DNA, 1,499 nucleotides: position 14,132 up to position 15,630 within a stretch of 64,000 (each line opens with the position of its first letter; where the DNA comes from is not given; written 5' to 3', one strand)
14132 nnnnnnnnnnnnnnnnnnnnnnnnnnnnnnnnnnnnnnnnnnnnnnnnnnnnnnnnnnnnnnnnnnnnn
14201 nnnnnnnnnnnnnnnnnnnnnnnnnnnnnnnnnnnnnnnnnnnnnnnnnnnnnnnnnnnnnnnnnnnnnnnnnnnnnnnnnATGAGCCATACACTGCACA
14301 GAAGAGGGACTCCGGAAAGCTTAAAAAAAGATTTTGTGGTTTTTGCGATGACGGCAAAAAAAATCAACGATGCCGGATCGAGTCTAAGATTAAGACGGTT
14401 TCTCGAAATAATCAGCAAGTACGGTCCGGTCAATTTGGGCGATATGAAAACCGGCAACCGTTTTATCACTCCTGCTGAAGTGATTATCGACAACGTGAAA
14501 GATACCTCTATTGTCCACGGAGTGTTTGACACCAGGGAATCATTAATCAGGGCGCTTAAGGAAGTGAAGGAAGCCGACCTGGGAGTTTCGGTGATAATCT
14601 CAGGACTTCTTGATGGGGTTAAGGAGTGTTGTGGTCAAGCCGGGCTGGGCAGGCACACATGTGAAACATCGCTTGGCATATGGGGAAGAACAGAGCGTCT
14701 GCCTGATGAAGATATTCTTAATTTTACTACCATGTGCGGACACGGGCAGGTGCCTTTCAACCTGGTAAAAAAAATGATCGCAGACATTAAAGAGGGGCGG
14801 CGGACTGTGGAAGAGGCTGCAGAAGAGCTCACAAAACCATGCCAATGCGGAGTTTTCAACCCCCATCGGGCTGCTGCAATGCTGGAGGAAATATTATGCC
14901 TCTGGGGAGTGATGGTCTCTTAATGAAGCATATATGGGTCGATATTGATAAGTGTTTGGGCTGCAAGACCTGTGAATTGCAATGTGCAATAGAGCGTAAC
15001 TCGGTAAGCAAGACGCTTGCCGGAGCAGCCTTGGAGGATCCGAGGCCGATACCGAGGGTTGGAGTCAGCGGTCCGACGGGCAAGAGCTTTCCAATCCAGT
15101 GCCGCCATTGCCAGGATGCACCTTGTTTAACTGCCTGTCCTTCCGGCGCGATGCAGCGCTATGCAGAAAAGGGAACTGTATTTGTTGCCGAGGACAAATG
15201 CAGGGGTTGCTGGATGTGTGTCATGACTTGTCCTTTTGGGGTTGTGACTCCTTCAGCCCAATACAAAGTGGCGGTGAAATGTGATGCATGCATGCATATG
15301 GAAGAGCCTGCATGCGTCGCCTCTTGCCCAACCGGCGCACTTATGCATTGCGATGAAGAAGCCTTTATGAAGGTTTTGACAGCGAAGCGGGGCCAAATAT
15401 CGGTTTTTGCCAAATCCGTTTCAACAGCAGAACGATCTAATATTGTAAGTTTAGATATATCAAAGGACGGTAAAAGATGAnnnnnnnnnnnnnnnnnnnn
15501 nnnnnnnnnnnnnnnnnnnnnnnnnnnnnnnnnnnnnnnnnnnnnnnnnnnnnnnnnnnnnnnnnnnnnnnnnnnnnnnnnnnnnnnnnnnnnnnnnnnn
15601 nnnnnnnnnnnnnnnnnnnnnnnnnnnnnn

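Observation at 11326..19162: Sigma-54/PrpR-controlled six-gene redox operon built around a compact CooS-type CODH homologue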

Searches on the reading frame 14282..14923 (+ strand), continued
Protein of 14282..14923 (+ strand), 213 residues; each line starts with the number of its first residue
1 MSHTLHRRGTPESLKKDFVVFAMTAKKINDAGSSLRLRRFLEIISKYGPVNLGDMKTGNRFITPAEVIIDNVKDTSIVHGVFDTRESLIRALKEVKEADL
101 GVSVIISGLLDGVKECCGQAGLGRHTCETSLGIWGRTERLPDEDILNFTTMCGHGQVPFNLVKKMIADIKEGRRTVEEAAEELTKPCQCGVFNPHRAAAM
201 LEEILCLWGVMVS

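Call 41: search_protein_representatives(alignment_id=A1)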
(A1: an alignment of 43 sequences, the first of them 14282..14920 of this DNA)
Query: 43 sequences, 213 profile positions. Proteins with E-value up to 0.001 (for the whole library): 857; up to 1e-10: 529; up to 1e-30: 235. The best 150 are listed.
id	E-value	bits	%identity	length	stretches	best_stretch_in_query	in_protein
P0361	2.9e-76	272.1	-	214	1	2-206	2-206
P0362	3.7e-76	271.7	-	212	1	1-211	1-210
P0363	7.9e-75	267.4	-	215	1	1-205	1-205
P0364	9.4e-73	260.6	-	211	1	1-211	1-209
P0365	9.6e-72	257.3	-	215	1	1-211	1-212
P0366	2.1e-71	256.2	-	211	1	1-204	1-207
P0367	1.8e-70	253.2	-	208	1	1-206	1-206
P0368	1.5e-69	250.1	-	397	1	1-205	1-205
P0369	4.0e-69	248.7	-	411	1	2-205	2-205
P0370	2.2e-68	246.3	-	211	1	1-204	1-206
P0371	2.3e-68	246.2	-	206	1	1-203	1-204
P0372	2.8e-68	246.0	-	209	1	1-203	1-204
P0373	6.4e-68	244.8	-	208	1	1-204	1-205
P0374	6.7e-68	244.7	-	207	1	1-205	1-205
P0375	7.2e-68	244.6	-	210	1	1-206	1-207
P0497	9.1e-44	165.9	-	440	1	1-205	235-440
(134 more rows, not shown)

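Call 43: fold_search(model_id=the predicted structure, library=pdb)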
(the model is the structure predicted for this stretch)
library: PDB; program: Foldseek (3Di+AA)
matches with E <= 10: 788; with E <= 0.001: 0
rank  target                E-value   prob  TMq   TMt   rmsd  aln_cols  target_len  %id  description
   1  6fxd_A                5.2e-02  0.98  0.33  0.49   7.3       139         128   10  Crystal structure of MupZ from Pseudomonas fluorescens (released 2019-03-06)
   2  9qup_B                6.1e-02  0.96  0.27  0.33   8.2       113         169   13  Tb(III)-bound de novo protein scaffold TFD-EE MPNN (released 2025-11-19)
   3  9rfu_D                8.0e-02  0.28  0.23  0.09  19.3       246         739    9  M.tuberculosis MmpS5L5-acpM complex (released 2025-08-13)
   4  6fxd_B                1.0e-01  0.90  0.30  0.47   8.3       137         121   10  Crystal structure of MupZ from Pseudomonas fluorescens (released 2019-03-06)
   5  5o3s                  1.2e-01  0.97  0.27  0.53   5.2        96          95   14  Carbon regulatory PII-like protein SbtB from Synechocystis sp. 6803 in Apo state, hexagonal crystal form (released 2018-05-16)
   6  5jk8_A                1.3e-01  0.28  0.24  0.15  16.6       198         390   12  Phenylalanine hydroxylase from dictyostelium - BH2, norleucine complex (released 2017-05-03)
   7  9b46                  1.5e-01  0.38  0.29  0.11  19.6       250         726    6  Mycolicibacterium smegmatis MmpL5 structure (released 2024-10-02)
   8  5o3p_B                1.6e-01  0.95  0.26  0.49   7.0        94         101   15  Carbon regulatory PII-like protein SbtB from Synechocystis sp. 6803 in Apo state, trigonal crystal form (released 2018-05-16)
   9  9u4t_A                1.6e-01  0.30  0.27  0.09  19.1       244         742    9  Cryo-EM map of MSMEG_3496 in complex with AcpM, size exclusion chromatography peak1 (released 2025-12-10)
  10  5jk5_B                1.6e-01  0.28  0.24  0.15  18.3       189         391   13  Phenylalanine hydroxylase from dictyostelium - BH2 complex (released 2017-04-26)
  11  4wd9_B                1.8e-01  0.18  0.24  0.08  12.8       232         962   11  Crystal structure of tRNA-dependent lantibiotic dehydratase NisB in complex with NisA leader peptide (released 2014-10-29)
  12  9iku_F                1.8e-01  0.75  0.27  0.41   9.1       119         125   13  Crystal structure of Se-Met CTB10 (released 2025-05-14)
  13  9quo                  1.9e-01  0.57  0.23  0.28   8.4       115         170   10  Co(II)-bound de novo protein scaffold TFD-EH T87E (released 2025-11-19)
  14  2diu_MODEL_1_A        2.0e-01  0.57  0.23  0.41   7.7       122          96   18  Solution structure of the RRM domain of KIAA0430 protein (released 2006-09-30)
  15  9qul                  2.2e-01  0.57  0.23  0.28   8.6       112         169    9  Zn(II)-bound de novo protein scaffold TFD-EH T87E (released 2025-11-19)
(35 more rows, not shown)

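Call 50: search_solved_structures(query=A1, max_evalue=10)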
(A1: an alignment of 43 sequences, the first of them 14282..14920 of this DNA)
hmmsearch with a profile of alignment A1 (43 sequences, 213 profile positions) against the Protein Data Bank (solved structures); distinct sequences matched with E-value up to 10: 0.

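Call 62: search_protein_families(library=pfam, proteins=[L016:5705-6349:+, L016:13838-15379:-, L054:1424-2458:+, L035:3047-3874:+, L083:7465-7977:+, L044:10661-11500:+, L063:4338-5498:+, L060:6652-7176:+, L011:15251-15721:+, L019:4687-5676:+], max_evalue=0.00001)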
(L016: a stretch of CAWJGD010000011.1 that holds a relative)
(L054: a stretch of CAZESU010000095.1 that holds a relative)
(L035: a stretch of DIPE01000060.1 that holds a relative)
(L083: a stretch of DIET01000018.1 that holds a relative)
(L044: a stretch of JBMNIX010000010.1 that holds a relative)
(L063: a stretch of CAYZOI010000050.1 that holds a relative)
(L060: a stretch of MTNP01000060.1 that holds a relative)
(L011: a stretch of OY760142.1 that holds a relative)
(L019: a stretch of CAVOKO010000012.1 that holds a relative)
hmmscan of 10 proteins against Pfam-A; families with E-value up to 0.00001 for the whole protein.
L016:5705-6349:+ (214 aa): 2 families
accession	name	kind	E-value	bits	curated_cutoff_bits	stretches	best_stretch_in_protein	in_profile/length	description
PF02777.23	Sod_Fe_C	-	1.9e-38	131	20.9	1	105-206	1-102/102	Iron/manganese superoxide dismutases, C-terminal domain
PF00081.27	Sod_Fe_N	-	1.6e-24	86.6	27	1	13-98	4-82/82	Iron/manganese superoxide dismutases, alpha-hairpin domain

L016:13838-15379:- (513 aa): 2 families
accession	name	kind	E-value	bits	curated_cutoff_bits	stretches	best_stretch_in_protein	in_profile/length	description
PF00083.30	Sugar_tr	-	3.6e-42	145.2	22.3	1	53-484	5-451/452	Sugar (and other) transporter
PF07690.21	MFS_1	-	1e-39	136.9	33.4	2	59-426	6-347/347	Major Facilitator Superfamily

L054:1424-2458:+ (344 aa): 1 family
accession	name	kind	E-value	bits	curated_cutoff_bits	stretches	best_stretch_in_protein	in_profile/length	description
PF03480.18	DctP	-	3.5e-71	240.3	23.4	1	50-326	2-284/286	Bacterial extracellular solute-binding protein, family 7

L035:3047-3874:+ (275 aa): 3 families
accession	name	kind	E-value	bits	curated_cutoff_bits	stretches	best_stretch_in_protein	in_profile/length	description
PF13561.12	adh_short_C2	-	9.9e-69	231.9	27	1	36-273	6-236/236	Enoyl-(Acyl carrier protein) reductase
PF00106.31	adh_short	-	1.7e-59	201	26.6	1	27-224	1-193/195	short chain dehydrogenase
PF08659.16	KR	-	1.4e-14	54.8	22.6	1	30-185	4-154/180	KR domain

L083:7465-7977:+ (170 aa): 1 family
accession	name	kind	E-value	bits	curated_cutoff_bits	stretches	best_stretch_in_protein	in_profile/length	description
PF04290.18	DctQ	-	7.7e-30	103.9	28.3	1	26-152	1-129/132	Tripartite ATP-independent periplasmic transporters, DctQ component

L044:10661-11500:+ (279 aa): 1 family
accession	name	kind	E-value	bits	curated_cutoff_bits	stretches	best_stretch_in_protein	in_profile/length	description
PF00795.27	CN_hydrolase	-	8.3e-52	176.5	23.2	1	4-263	1-256/256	Carbon-nitrogen hydrolase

L063:4338-5498:+ (386 aa): 1 family
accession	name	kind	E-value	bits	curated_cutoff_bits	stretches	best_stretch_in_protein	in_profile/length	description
PF03480.18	DctP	-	3.2e-30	105.9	23.4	1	86-356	20-285/286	Bacterial extracellular solute-binding protein, family 7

L060:6652-7176:+ (174 aa): 1 family
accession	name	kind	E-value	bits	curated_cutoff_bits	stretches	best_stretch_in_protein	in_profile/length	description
PF04290.18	DctQ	-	2.1e-23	83.1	28.3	1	30-162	2-130/132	Tripartite ATP-independent periplasmic transporters, DctQ component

L011:15251-15721:+ (156 aa): 0 families

L019:4687-5676:+ (329 aa): 3 families
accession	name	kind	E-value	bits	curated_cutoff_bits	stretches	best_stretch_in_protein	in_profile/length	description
PF00561.26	Abhydrolase_1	-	1.4e-19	71.2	25.8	1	91-234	3-145/245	alpha/beta hydrolase fold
PF12697.13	Abhydrolase_6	-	4e-13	51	26.3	1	93-308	3-210/217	Alpha/beta hydrolase family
PF12146.15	Hydrolase_4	-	1.3e-09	38.1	27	1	113-308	30-238/239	Serine aminopeptidase, S33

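Call 63: search_protein_families(library=pfam, proteins=[L078:15876-17159:+, L034:365-1087:+, L031:12841-13356:+, L032:6361-8694:-, L042:3889-5382:+, L062:13259-14161:+, L089:10695-11834:-, L072:688-2127:+, L035:7947-9281:+, L078:13118-14533:+], max_evalue=0.00001)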
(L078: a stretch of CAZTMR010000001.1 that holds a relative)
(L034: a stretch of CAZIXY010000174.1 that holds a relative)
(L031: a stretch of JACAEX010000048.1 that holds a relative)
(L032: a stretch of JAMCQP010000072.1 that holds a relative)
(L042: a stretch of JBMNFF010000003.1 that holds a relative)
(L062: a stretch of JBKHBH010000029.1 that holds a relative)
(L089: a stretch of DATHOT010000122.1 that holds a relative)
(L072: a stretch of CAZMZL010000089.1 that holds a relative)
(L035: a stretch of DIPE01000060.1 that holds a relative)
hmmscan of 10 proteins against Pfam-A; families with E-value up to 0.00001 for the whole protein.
L078:15876-17159:+ (427 aa): 5 families
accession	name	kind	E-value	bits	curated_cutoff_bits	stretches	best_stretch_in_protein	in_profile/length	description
PF02754.22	CCG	-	3.1e-38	130.2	20.6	2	314-398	1-84/85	Cysteine-rich domain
PF13183.11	Fer4_8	-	1.2e-12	48.6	27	1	17-82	2-65/68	4Fe-4S dicluster domain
PF13237.11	Fer4_10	-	1.2e-08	35.2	25.5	1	17-82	6-53/53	4Fe-4S dicluster domain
PF13534.11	Fer4_17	-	1.5e-07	32.3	22.2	1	19-84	1-59/61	4Fe-4S dicluster domain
PF12838.12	Fer4_7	-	8.7e-06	26.6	27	1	19-83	1-50/52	4Fe-4S dicluster domain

L034:365-1087:+ (240 aa): 2 families
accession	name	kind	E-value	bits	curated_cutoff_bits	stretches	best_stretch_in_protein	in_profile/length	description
PF07729.17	FCD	-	3.9e-30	105.3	24.3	1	102-226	1-124/125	FCD domain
PF00392.27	GntR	-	1.2e-16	60.5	27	1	16-77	3-64/64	Bacterial regulatory proteins, gntR family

L031:12841-13356:+ (171 aa): 1 family
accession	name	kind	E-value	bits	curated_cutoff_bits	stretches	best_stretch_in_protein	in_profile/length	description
PF03479.20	PCC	-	3.2e-26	92.4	25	1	23-149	2-115/117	Plants and Prokaryotes Conserved (PCC) domain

L032:6361-8694:- (777 aa): 3 families
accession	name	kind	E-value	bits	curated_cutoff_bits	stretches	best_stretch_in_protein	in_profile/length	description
PF00122.25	E1-E2_ATPase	-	1.7e-44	151.9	28.1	1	265-445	2-180/181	E1-E2 ATPase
PF00702.32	Hydrolase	-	1.5e-26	94.4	26.4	1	463-679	2-191/191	haloacid dehalogenase-like hydrolase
PF00403.32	HMA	-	5.3e-09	36.8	24.8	1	44-98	2-57/62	Heavy-metal-associated domain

L042:3889-5382:+ (497 aa): 2 families
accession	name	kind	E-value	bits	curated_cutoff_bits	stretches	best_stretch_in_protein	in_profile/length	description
PF00549.24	Ligase_CoA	-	2.7e-30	105.6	24.5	1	337-485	1-125/128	CoA-ligase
PF02629.25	CoA_binding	-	1.3e-10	42.3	22.3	1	195-284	4-91/97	CoA binding domain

L062:13259-14161:+ (300 aa): 4 families
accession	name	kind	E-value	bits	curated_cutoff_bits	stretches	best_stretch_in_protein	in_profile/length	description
PF03446.21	NAD_binding_2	-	4.1e-52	176.9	21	1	5-160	1-156/161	NAD binding domain of 6-phosphogluconate dehydrogenase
PF14833.11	NAD_binding_11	-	2e-39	135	30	1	167-286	2-122/122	NAD-binding of NADP-dependent 3-hydroxyisobutyrate dehydrogenase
PF03807.23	F420_oxidored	-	6.9e-09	36.6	21.6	1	5-96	1-91/94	NADP oxidoreductase coenzyme F420-dependent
PF02826.25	2-Hacid_dh_C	-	4.2e-07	29.9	25.1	1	5-117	38-147/178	D-isomer specific 2-hydroxyacid dehydrogenase, NAD binding domain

L089:10695-11834:- (379 aa): 2 families
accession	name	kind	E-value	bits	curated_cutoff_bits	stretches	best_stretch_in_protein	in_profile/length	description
PF05343.19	Peptidase_M42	-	1.3e-80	271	23.2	1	66-358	1-292/292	M42 glutamyl aminopeptidase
PF01546.33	Peptidase_M20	-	2e-06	28.3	24.6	1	178-364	9-205/206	Peptidase family M20/M25/M40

L072:688-2127:+ (479 aa): 1 family
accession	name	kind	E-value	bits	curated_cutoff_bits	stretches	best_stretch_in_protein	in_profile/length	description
PF06545.17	AllG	-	3.1e-87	292.1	27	1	144-358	1-215/215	Oxamate carbamoyltransferase subunit AllG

L035:7947-9281:+ (444 aa): 2 families
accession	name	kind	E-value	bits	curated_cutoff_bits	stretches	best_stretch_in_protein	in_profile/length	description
PF01979.26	Amidohydro_1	-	9.1e-21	74.9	25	1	54-435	1-344/345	Amidohydrolase family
PF07969.17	Amidohydro_3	-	2.7e-15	57.2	29.7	2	311-407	365-456/472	Amidohydrolase family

L078:13118-14533:+ (471 aa): 2 families
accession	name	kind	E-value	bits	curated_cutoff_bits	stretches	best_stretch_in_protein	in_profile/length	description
PF02913.24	FAD-oxidase_C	-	6.9e-67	226.2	21.2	1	214-455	1-248/248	FAD linked oxidases, C-terminal domain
PF01565.28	FAD_binding_4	-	2.4e-43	147.6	26.4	1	40-178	1-138/139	FAD binding domain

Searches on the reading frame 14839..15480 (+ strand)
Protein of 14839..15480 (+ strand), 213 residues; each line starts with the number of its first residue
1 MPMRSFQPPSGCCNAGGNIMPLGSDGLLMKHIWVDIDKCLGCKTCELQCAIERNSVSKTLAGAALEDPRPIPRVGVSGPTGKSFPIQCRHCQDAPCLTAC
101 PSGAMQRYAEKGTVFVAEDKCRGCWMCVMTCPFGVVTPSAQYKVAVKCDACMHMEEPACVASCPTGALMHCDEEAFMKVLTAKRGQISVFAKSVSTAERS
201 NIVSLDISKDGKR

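Call 3: search_protein_families(library=pfam, proteins=[window:14839-15480:+], max_evalue=0.01)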
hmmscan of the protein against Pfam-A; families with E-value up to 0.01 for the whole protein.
window:14839-15480:+ (213 aa): 11 families
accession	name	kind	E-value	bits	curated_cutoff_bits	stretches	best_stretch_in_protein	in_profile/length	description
PF13247.11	Fer4_11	-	2.1e-17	63.6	26.2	1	84-170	6-97/100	4Fe-4S dicluster domain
PF13187.11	Fer4_9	-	1.7e-10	41.2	27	2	120-167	1-51/52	4Fe-4S dicluster domain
PF12837.12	Fer4_6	-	3.5e-10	39.8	25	1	114-135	2-23/24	4Fe-4S binding domain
PF12838.12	Fer4_7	-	5.5e-10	40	27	2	87-135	1-52/52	4Fe-4S dicluster domain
PF13237.11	Fer4_10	-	7.3e-10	39.1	25.5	1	86-132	7-53/53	4Fe-4S dicluster domain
PF00037.32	Fer4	-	1e-07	31.9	21.1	1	116-136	3-23/24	4Fe-4S binding domain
PF12797.12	Fer4_2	-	2.6e-06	27.4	24.5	1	31-49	2-20/22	4Fe-4S binding domain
PF14697.11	Fer4_21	-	3.7e-05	24.2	35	1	87-133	7-53/59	4Fe-4S dicluster domain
PF25160.1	LdpA_Fe-S-bd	-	5.8e-05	23.2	27.6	1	93-137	6-44/49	LdpA Fe-S cluster-binding domain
PF12800.12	Fer4_4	-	0.00015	22.2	24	0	119-134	2-17/17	4Fe-4S binding domain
PF13534.11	Fer4_17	-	0.0012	19.8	22.2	0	35-49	42-56/61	4Fe-4S dicluster domain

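Call 5: search_protein_families(library=ncbifam, proteins=[window:14839-15480:+], max_evalue=0.01)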
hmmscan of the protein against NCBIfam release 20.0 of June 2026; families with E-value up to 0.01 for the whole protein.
window:14839-15480:+ (213 aa): 49 families (the best 25 are shown)
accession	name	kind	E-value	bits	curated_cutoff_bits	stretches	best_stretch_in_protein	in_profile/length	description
NF009408.0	PRK12769.1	equivalog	3.2e-27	94.9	1003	1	30-190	3-164/659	formate-dependent uric acid utilization protein AegA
NF009451.0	PRK12809.1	equivalog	6.6e-27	94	1154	1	30-201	3-166/639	formate-dependent uric acid utilization protein YgfT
NF007658.0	PRK10330.1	equivalog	7.7e-27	93.9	260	1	30-188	3-172/181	electron transport protein HydN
TIGR02951.1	DMSO_dmsB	equivalog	3e-24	85.9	214.1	1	85-170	61-150/161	DMSO/selenate family reductase complex B subunit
TIGR03149.1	cyt_nit_nrfC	equivalog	1.1e-20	74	377.6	1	35-175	44-186/225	cytochrome c nitrite reductase Fe-S protein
NF011569.0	PRK14993.1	equivalog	2e-19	70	416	1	32-197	46-216/244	tetrathionate reductase subunit TtrB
NF045766.1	PhenlGlyoxDHPadI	equivalog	3.7e-19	68.8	700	1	32-178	7-143/443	NADH-dependent phenylglyoxylate dehydrogenase subunit beta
NF008134.0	PRK10882.1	equivalog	9.3e-18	64.4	263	1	87-178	112-213/329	hydrogenase 2 operon protein HybA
TIGR01582.1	FDH-beta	equivalog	1e-17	64.2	334.7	1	87-177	92-186/283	formate dehydrogenase subunit beta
NF041715.1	arsenate_red_ArrB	equivalog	1.4e-17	64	450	1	33-138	6-106/233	arsenate respiratory reductase iron-sulfur subunit ArrB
NF045797.1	DsrO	equivalog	1.4e-15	57.4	200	1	81-135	96-149/235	sulfate reduction electron transfer complex DsrMKJOP subunit DsrO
TIGR03478.1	DMSO_red_II_bet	subfamily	4.5e-15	55.4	480.7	1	85-151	128-194/321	DMSO reductase family type II enzyme, iron-sulfur subunit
TIGR01660.1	narH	equivalog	6.7e-15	54.5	524.05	2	84-151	179-246/492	nitrate reductase subunit beta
NF038355.1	FDH3_beta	equivalog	1.1e-14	54.9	240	1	32-136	5-101/180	formate dehydrogenase FDH3 subunit beta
NF045715.1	sulf_resp_HmcB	equivalog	6.7e-14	51.7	420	1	86-181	105-206/307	sulfate respiration complex iron-sulfur protein HmcB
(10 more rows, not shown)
